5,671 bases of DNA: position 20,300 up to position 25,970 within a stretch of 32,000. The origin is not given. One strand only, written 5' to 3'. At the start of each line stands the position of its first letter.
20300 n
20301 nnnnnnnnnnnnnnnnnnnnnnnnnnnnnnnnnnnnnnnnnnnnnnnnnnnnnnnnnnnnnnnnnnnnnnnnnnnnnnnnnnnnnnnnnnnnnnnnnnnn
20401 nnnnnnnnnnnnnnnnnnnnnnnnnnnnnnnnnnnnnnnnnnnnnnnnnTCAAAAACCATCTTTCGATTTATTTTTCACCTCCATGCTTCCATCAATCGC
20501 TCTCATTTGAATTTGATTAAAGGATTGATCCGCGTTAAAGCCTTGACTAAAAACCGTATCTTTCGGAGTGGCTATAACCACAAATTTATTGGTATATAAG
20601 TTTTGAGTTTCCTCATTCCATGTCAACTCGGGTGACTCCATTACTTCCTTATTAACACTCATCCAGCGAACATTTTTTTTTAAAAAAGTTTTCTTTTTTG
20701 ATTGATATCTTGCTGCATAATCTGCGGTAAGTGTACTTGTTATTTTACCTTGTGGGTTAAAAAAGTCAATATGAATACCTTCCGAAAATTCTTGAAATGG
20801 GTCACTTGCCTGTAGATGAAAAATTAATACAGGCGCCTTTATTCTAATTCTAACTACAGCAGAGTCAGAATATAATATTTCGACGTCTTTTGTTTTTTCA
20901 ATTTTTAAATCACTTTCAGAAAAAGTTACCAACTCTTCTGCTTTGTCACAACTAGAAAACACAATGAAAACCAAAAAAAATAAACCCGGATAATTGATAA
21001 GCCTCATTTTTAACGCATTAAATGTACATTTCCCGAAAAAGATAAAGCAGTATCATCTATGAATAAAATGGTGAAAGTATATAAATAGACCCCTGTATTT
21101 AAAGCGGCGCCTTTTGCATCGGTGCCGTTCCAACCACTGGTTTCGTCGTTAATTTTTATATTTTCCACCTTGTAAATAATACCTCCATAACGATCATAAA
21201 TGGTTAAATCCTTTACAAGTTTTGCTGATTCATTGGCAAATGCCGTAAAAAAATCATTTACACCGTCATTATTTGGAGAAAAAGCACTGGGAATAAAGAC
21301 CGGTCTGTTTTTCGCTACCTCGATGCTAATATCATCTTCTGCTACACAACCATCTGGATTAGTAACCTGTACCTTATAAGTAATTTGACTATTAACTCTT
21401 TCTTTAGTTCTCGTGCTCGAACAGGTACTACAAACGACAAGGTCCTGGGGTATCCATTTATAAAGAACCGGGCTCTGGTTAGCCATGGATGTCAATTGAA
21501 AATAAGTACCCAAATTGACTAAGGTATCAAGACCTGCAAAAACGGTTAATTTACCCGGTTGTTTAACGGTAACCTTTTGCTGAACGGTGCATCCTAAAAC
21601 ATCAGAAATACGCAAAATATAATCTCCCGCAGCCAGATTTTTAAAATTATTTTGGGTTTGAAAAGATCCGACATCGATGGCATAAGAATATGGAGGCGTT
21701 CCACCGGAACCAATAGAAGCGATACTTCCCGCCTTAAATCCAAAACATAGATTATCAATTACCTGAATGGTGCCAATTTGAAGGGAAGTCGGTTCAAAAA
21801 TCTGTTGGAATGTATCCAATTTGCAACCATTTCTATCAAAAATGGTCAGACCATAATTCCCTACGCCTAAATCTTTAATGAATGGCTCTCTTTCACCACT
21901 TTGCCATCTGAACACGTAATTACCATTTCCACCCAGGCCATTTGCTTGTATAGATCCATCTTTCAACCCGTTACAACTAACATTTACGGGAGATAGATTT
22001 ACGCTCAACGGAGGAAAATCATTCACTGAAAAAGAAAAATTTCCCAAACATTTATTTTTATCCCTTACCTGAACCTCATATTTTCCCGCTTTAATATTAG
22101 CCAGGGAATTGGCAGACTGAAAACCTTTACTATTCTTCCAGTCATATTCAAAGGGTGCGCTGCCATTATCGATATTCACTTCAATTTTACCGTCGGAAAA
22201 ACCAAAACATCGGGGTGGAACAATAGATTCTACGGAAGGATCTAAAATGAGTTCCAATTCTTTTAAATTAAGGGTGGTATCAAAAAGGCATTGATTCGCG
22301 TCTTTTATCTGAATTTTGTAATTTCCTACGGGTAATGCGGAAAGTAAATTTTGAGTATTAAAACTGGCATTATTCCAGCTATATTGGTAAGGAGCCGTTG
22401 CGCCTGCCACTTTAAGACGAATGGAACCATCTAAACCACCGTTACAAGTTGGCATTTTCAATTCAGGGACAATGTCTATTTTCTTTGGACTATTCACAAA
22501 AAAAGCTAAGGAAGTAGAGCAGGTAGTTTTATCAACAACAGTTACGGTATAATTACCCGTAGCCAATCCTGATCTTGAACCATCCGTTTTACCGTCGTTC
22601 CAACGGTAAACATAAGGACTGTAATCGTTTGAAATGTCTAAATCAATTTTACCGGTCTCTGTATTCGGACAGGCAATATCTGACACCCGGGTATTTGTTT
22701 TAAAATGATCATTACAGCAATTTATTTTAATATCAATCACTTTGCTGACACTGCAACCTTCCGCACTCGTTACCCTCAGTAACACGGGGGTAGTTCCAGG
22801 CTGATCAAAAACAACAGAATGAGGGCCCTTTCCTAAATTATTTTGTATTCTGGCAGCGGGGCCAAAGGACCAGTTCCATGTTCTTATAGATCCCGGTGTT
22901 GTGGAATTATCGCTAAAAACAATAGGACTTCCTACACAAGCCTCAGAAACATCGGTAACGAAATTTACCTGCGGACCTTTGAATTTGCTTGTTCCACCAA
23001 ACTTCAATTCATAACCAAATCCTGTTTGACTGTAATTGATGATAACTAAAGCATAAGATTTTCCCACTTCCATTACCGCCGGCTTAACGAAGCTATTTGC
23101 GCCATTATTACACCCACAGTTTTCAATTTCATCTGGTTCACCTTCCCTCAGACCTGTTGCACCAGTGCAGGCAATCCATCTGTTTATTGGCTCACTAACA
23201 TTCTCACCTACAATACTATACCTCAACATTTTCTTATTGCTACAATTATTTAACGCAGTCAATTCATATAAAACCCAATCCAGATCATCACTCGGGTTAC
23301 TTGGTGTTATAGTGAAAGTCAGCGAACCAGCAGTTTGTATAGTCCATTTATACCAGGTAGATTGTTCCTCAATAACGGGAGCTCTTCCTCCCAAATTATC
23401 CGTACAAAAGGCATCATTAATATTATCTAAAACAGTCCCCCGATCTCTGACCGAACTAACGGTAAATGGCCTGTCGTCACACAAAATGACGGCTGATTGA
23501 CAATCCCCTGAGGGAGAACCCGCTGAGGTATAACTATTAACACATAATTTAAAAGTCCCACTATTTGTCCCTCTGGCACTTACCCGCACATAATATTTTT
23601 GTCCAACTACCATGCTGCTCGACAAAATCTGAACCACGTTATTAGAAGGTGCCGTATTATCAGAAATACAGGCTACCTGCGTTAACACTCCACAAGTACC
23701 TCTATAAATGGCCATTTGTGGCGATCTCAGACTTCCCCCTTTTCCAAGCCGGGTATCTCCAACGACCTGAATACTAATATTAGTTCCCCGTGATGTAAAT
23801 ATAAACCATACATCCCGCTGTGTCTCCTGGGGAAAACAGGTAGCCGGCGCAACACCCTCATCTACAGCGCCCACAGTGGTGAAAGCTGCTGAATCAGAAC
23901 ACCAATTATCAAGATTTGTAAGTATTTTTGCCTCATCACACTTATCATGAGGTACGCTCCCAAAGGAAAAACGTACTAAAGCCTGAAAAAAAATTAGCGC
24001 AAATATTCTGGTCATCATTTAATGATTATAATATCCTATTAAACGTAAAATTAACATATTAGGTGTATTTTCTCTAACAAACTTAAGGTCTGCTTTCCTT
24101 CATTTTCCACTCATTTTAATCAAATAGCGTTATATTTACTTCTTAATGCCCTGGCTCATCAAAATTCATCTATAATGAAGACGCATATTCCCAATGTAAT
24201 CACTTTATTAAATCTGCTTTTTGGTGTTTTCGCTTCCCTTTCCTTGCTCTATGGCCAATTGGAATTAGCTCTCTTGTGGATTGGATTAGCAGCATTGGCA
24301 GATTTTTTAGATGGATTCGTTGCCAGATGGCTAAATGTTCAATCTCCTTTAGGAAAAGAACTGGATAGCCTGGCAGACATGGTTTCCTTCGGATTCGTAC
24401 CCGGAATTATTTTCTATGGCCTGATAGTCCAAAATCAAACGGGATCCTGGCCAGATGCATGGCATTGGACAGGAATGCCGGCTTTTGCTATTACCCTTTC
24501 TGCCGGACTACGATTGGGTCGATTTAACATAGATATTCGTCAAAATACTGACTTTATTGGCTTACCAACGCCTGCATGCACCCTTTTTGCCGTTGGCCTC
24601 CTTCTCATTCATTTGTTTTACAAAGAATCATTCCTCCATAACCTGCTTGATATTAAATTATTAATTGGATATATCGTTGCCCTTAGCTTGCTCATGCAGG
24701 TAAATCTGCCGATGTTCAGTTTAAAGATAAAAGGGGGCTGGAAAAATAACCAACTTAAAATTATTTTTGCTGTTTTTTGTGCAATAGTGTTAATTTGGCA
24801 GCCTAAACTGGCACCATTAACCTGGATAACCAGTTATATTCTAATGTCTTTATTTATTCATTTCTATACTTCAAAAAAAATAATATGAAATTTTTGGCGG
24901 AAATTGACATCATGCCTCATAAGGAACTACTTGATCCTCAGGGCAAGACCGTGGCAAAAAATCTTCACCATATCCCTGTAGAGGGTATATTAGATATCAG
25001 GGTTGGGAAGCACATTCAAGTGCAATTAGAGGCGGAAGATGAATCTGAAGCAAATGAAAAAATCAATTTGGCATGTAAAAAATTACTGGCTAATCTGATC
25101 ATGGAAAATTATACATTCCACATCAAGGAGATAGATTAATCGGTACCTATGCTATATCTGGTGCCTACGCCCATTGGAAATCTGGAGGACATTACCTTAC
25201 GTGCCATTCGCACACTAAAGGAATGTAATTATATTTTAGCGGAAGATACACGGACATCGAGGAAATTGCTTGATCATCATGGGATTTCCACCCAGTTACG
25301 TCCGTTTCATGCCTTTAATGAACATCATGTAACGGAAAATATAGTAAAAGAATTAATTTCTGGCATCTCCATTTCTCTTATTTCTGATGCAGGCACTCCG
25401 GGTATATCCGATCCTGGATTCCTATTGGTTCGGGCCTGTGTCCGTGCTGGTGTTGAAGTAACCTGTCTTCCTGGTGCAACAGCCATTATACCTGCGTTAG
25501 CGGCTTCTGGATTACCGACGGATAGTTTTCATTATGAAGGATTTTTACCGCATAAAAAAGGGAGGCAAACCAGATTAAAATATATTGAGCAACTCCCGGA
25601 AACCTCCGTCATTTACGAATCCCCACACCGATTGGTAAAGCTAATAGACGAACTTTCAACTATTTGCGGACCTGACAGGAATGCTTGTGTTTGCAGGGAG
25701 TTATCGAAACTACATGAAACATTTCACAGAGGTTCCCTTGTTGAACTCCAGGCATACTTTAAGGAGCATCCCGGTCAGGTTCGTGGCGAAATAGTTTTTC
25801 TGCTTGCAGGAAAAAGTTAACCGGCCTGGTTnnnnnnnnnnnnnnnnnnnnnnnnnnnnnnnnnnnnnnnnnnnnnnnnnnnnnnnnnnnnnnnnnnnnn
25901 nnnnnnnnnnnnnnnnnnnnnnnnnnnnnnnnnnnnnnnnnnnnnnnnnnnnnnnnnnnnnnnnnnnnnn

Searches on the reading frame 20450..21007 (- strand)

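Call 98: search_protein_families(library=pfam, proteins=[window:20450-21007:-], max_evalue=0.0001)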
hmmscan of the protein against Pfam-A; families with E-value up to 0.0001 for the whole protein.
window:20450-21007:- (185 aa): 1 family
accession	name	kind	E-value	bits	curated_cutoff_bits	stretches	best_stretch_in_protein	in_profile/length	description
PF06835.18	LptC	-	2.1e-05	24.7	21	1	78-166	73-164/175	Lipopolysaccharide-assembly, LptC-related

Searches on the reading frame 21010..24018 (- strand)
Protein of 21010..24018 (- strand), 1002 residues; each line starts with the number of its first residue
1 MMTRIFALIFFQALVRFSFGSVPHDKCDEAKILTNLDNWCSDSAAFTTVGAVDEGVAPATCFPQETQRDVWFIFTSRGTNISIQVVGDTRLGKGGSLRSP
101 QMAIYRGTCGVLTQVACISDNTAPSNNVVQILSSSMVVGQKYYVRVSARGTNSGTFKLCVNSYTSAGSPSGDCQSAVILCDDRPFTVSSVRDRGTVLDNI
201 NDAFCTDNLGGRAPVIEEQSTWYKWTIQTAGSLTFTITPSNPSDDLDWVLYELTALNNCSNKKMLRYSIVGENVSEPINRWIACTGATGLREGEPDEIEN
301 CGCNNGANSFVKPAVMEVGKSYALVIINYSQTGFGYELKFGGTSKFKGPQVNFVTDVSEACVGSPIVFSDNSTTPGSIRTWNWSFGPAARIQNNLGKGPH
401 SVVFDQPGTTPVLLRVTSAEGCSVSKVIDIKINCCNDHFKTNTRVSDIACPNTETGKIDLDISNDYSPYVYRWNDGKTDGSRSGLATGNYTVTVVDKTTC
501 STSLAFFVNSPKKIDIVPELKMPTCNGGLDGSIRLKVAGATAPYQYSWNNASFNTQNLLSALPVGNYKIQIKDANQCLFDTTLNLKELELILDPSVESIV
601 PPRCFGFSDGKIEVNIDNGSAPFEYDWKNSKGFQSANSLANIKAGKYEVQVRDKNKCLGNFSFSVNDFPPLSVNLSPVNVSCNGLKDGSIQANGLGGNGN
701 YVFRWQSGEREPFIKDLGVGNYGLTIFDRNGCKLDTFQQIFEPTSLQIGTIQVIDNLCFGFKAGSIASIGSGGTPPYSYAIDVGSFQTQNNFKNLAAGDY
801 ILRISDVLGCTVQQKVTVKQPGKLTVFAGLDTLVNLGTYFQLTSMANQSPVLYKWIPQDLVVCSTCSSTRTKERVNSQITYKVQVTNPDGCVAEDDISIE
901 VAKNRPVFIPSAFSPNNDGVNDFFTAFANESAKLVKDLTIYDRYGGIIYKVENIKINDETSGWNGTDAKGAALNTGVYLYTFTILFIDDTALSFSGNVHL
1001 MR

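Call 98: search_protein_families(library=pfam, proteins=[window:21010-24018:-], max_evalue=0.0001)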
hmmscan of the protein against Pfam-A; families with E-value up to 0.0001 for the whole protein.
window:21010-24018:- (1002 aa): 3 families
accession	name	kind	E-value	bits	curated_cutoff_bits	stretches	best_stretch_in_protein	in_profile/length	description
PF13573.12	SprB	-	8e-40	134.6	28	3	523-552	7-36/37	SprB repeat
PF13585.12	CHU_C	-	8.9e-14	51.8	27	1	909-984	3-72/86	CHU_C Type IX secretion signal domain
PF18911.6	PKD_4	-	4.7e-06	27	27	1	349-429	4-82/85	PKD domain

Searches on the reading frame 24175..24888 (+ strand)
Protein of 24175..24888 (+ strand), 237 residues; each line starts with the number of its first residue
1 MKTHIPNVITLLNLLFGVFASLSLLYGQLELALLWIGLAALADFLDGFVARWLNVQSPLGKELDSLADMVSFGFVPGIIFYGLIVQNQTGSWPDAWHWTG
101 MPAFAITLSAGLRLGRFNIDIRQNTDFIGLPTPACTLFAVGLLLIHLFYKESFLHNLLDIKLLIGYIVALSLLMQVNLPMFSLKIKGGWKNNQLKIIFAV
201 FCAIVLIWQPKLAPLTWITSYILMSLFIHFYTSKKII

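Call 98: search_protein_families(library=pfam, proteins=[window:24175-24888:+], max_evalue=0.0001)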
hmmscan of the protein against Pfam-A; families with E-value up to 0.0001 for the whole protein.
window:24175-24888:+ (237 aa): 1 family
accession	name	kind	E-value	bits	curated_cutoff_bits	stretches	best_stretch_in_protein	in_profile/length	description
PF01066.26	CDP-OH_P_transf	-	7.9e-21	75.5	22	1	4-157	2-138/152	CDP-alcohol phosphatidyltransferase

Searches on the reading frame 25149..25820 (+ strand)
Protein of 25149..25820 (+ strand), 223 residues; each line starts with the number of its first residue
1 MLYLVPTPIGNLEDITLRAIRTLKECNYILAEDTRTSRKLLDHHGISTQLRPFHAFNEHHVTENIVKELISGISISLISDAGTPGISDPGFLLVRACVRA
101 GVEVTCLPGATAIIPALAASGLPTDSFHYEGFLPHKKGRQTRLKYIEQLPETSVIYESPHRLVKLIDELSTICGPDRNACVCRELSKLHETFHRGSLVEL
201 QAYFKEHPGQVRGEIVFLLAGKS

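Call 98: search_protein_families(library=pfam, proteins=[window:25149-25820:+], max_evalue=0.0001)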
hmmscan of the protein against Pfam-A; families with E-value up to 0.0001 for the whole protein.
window:25149-25820:+ (223 aa): 1 family
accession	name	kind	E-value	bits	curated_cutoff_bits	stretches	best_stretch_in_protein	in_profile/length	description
PF00590.25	TP_methylase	-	1.1e-30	107.7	27.8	1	1-200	1-211/212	Tetrapyrrole (Corrin/Porphyrin) Methylases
